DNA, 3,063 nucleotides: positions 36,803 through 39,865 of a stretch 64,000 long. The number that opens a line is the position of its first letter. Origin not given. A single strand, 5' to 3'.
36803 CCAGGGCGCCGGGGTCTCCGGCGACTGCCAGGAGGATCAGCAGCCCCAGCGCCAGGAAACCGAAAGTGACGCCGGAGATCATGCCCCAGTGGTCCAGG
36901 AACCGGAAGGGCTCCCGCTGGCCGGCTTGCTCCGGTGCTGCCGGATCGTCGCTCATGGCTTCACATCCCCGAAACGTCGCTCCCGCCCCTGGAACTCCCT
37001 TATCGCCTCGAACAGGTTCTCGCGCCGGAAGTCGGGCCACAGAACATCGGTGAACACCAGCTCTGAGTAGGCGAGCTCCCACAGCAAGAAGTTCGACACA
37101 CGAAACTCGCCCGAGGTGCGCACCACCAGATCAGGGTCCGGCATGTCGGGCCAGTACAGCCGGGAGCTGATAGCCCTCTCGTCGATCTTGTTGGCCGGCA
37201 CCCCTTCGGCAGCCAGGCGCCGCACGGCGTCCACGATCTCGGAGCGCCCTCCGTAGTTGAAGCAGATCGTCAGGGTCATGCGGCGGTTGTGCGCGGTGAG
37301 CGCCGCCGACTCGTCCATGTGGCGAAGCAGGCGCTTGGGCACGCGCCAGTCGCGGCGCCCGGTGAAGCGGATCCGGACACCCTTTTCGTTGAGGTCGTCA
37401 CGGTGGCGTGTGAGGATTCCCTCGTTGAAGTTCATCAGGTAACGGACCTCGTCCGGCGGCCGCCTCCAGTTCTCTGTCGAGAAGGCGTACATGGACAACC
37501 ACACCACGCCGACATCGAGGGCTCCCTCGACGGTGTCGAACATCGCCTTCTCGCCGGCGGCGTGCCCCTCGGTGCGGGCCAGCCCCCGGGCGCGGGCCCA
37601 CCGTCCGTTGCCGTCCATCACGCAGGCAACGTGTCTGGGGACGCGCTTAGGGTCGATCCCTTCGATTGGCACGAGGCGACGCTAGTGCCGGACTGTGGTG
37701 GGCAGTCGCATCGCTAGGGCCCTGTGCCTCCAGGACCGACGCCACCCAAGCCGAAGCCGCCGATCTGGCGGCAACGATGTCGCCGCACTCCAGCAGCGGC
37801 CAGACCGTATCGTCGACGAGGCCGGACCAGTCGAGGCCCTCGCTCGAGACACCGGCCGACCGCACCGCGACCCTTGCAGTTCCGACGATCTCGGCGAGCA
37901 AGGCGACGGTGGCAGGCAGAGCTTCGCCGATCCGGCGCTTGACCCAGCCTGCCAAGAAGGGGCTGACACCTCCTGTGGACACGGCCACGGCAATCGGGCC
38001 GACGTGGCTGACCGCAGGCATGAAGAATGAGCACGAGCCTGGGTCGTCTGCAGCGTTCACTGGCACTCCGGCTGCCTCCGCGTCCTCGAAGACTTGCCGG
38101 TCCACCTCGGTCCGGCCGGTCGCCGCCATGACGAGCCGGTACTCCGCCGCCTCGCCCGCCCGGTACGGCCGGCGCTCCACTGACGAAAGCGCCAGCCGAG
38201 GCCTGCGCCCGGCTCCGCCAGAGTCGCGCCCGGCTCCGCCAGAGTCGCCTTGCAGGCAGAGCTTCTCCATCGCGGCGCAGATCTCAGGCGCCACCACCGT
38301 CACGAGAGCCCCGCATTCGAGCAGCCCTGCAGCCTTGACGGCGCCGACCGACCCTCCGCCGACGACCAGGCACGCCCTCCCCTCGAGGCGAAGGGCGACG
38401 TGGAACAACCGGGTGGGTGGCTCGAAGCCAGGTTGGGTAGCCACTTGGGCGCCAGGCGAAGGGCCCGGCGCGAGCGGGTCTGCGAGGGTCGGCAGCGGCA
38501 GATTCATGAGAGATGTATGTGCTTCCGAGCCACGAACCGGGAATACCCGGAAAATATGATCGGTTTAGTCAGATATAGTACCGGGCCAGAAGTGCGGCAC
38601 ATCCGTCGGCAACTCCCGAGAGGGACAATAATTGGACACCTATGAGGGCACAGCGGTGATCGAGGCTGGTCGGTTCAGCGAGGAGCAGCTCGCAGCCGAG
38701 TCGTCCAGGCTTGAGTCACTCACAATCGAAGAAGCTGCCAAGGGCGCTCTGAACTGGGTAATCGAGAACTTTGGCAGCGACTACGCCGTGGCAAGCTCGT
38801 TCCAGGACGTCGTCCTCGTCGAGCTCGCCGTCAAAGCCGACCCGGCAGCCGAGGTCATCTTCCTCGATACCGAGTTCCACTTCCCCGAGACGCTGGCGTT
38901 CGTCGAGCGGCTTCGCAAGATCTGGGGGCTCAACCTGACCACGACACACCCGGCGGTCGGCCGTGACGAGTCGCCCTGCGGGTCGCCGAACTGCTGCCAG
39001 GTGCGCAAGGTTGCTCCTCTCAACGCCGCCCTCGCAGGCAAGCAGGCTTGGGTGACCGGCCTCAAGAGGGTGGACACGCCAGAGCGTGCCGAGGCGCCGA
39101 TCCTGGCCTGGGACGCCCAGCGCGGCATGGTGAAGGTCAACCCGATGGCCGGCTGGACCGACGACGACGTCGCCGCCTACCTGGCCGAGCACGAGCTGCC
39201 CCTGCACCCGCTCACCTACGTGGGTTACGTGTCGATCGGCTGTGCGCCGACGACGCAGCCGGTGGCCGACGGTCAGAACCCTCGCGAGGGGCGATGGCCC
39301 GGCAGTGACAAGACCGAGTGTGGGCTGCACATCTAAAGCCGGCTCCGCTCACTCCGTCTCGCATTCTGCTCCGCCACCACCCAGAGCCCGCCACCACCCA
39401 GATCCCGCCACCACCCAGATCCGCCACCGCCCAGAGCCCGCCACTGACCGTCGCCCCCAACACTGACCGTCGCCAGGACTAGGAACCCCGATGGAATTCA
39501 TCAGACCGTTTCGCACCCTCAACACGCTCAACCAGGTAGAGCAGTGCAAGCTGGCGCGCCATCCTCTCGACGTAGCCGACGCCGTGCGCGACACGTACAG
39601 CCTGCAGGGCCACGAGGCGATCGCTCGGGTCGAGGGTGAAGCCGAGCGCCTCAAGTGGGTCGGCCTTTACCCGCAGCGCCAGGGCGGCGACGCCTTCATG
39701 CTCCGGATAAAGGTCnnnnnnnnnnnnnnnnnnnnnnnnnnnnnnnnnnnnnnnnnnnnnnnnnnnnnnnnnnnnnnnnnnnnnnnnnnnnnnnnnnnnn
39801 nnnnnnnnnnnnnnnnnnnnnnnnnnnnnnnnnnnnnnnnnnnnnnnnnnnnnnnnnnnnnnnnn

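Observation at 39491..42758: Assimilatory SirA/NirA-type sulfite reductase translationally coupled to an FrhB/FpoF-family flavo-iron-sulfur protein: a possible split analogue of F420-dependent sulfite reductase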

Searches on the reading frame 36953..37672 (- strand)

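Call 5: search_protein_families(library=pfam, proteins=[window:36953-37672:-], max_evalue=0.01)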
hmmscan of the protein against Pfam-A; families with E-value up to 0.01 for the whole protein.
window:36953-37672:- (239 aa): 2 families
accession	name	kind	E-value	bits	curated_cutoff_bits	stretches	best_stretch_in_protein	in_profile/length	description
PF01255.24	Prenyltransf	-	4.2e-80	268.9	27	1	18-235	1-219/219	Putative undecaprenyl diphosphate synthase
PF24388.1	Permuted_GreAB-C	-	0.0095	16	27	0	210-226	2-18/54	Permuted GreAB-C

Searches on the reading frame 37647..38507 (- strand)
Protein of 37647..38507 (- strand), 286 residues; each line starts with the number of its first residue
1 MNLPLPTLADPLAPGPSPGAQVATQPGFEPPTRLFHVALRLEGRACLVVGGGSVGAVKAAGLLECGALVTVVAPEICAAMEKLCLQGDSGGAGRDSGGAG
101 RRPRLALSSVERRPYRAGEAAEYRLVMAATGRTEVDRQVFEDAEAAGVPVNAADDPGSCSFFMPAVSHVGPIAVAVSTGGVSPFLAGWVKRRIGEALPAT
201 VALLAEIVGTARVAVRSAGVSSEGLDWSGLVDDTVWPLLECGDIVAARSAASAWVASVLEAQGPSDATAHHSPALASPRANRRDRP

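Call 5: search_protein_families(library=pfam, proteins=[window:37647-38507:-], max_evalue=0.01)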
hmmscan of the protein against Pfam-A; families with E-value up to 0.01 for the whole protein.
window:37647-38507:- (286 aa): 2 families
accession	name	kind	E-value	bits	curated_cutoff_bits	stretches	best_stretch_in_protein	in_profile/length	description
PF13241.12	NAD_binding_7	-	7.1e-27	94.5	22.1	1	37-165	1-104/104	Putative NAD(P)-binding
PF14824.11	Sirohm_synth_M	-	3.3e-06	26.9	25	1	170-194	2-26/28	Sirohaem biosynthesis protein central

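Call 6: search_protein_families(library=ncbifam, proteins=[window:37647-38507:-], max_evalue=0.001)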
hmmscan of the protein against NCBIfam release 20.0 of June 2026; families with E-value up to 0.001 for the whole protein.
window:37647-38507:- (286 aa): 5 families
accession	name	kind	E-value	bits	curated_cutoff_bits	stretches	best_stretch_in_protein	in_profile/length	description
TIGR01470.1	cysG_Nterm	subfamily_domain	2.2e-34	118.9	62.3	2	112-217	59-164/205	siroheme synthase, N-terminal domain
NF007922.1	PRK10637.1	equivalog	1.1e-33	116.9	400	1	35-218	2-168/450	siroheme synthase CysG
NF005222.0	PRK06718.1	equivalog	9.1e-16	58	204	2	113-216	62-164/203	NAD(P)-binding protein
NF005223.0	PRK06719.1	equivalog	7.1e-15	55.1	223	1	35-84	5-54/157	precorrin-2 dehydrogenase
NF004045.0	PRK05562.1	equivalog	0.00087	18.7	181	0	46-84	28-66/225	NAD(P)-dependent oxidoreductase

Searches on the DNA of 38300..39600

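Call 85: search_rna_families(source=window, start=38300, end=39600, threshold=evalue, max_evalue=1)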
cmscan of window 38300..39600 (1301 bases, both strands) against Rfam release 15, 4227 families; matches with E-value up to 1: 0.
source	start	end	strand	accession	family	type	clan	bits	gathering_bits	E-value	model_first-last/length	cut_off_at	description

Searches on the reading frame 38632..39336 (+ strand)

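Call 5: search_protein_families(library=pfam, proteins=[window:38632-39336:+], max_evalue=0.01)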
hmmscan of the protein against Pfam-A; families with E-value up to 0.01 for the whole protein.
window:38632-39336:+ (234 aa): 1 family
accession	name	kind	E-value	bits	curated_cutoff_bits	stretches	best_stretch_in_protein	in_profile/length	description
PF01507.26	PAPS_reduct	-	1.2e-37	130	22.5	1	53-210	6-175/175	Phosphoadenosine phosphosulfate reductase domain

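Call 6: search_protein_families(library=ncbifam, proteins=[window:38632-39336:+], max_evalue=0.001)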
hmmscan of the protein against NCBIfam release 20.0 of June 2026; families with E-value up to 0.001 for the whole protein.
window:38632-39336:+ (234 aa): 12 families
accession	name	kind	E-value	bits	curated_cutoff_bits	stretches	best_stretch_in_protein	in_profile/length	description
NF002537.0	PRK02090.1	equivalog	1.7e-67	227.6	154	1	16-234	8-239/244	phosphoadenylyl-sulfate reductase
TIGR02055.1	APS_reductase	subfamily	2.6e-53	180.7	235.3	1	56-232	3-194/194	adenylylsulfate reductase, thioredoxin dependent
TIGR00434.1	cysH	subfamily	6.2e-48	163.5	165.1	1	37-233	2-213/214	phosophoadenylyl-sulfate reductase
TIGR02057.1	PAPS_reductase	equivalog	2.1e-45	155.3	254.2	1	34-233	11-224/224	phosphoadenosine phosphosulfate reductase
TIGR00424.1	APS_reduc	equivalog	3.1e-29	101.9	553.2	1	40-233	107-323/464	5'-adenylylsulfate reductase, thioredoxin-independent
NF006351.0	PRK08576.1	equivalog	1.4e-11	43.6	290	1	65-205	253-399/436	hypothetical protein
NF010367.0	PRK13795.1-2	equivalog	6.8e-10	38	456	1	59-204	255-412/584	hypothetical protein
NF003587.0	PRK05253.1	subfamily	3e-07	30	195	0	60-153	41-144/301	sulfate adenylyltransferase subunit CysD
NF006327.0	PRK08557.1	equivalog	7.3e-06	25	366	1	50-204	181-351/415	hypothetical protein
NF010368.0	PRK13795.1-3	equivalog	8.3e-06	24.3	588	1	60-204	261-417/635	hypothetical protein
NF010366.0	PRK13795.1-1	equivalog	5.1e-05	21.6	745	1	60-204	280-440/667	hypothetical protein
NF009214.0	PRK12563.1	equivalog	0.00011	21.7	413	0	166-197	195-226/317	sulfate adenylyltransferase subunit CysD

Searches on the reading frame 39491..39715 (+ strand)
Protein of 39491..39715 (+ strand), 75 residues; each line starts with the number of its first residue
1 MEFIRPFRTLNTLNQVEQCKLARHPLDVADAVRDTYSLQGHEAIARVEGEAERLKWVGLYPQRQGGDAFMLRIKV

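Call 67: search_solved_structures(query=window:39491-39715:+, max_evalue=1, show_alignments=5)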
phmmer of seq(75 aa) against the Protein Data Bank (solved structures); distinct sequences matched with E-value up to 1: 9.
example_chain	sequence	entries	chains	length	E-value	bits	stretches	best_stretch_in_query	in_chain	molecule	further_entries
1zj8_A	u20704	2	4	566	9e-06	28.9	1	12-66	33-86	Probable ferredoxin-dependent nitrite reductase NirA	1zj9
2akj_A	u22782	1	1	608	0.0052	20.1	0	12-74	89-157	Ferredoxin--nitrite reductase, chloroplast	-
3b0h_A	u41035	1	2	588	0.019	18.3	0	13-74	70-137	Nitrite reductase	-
3b0l_A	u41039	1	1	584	0.23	14.9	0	52-74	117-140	Nitrite reductase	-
3b0j_A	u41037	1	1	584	0.26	14.7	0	52-74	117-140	Nitrite reductase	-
3b0m_A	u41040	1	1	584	0.26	14.7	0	52-74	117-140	Nitrite reductase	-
3vlx_A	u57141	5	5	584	0.26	14.7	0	52-74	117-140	Nitrite reductase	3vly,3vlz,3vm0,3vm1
3b0n_A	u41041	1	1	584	0.26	14.7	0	52-74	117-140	Nitrite reductase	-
3b0g_A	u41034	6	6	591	0.27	14.7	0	52-74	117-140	Nitrite reductase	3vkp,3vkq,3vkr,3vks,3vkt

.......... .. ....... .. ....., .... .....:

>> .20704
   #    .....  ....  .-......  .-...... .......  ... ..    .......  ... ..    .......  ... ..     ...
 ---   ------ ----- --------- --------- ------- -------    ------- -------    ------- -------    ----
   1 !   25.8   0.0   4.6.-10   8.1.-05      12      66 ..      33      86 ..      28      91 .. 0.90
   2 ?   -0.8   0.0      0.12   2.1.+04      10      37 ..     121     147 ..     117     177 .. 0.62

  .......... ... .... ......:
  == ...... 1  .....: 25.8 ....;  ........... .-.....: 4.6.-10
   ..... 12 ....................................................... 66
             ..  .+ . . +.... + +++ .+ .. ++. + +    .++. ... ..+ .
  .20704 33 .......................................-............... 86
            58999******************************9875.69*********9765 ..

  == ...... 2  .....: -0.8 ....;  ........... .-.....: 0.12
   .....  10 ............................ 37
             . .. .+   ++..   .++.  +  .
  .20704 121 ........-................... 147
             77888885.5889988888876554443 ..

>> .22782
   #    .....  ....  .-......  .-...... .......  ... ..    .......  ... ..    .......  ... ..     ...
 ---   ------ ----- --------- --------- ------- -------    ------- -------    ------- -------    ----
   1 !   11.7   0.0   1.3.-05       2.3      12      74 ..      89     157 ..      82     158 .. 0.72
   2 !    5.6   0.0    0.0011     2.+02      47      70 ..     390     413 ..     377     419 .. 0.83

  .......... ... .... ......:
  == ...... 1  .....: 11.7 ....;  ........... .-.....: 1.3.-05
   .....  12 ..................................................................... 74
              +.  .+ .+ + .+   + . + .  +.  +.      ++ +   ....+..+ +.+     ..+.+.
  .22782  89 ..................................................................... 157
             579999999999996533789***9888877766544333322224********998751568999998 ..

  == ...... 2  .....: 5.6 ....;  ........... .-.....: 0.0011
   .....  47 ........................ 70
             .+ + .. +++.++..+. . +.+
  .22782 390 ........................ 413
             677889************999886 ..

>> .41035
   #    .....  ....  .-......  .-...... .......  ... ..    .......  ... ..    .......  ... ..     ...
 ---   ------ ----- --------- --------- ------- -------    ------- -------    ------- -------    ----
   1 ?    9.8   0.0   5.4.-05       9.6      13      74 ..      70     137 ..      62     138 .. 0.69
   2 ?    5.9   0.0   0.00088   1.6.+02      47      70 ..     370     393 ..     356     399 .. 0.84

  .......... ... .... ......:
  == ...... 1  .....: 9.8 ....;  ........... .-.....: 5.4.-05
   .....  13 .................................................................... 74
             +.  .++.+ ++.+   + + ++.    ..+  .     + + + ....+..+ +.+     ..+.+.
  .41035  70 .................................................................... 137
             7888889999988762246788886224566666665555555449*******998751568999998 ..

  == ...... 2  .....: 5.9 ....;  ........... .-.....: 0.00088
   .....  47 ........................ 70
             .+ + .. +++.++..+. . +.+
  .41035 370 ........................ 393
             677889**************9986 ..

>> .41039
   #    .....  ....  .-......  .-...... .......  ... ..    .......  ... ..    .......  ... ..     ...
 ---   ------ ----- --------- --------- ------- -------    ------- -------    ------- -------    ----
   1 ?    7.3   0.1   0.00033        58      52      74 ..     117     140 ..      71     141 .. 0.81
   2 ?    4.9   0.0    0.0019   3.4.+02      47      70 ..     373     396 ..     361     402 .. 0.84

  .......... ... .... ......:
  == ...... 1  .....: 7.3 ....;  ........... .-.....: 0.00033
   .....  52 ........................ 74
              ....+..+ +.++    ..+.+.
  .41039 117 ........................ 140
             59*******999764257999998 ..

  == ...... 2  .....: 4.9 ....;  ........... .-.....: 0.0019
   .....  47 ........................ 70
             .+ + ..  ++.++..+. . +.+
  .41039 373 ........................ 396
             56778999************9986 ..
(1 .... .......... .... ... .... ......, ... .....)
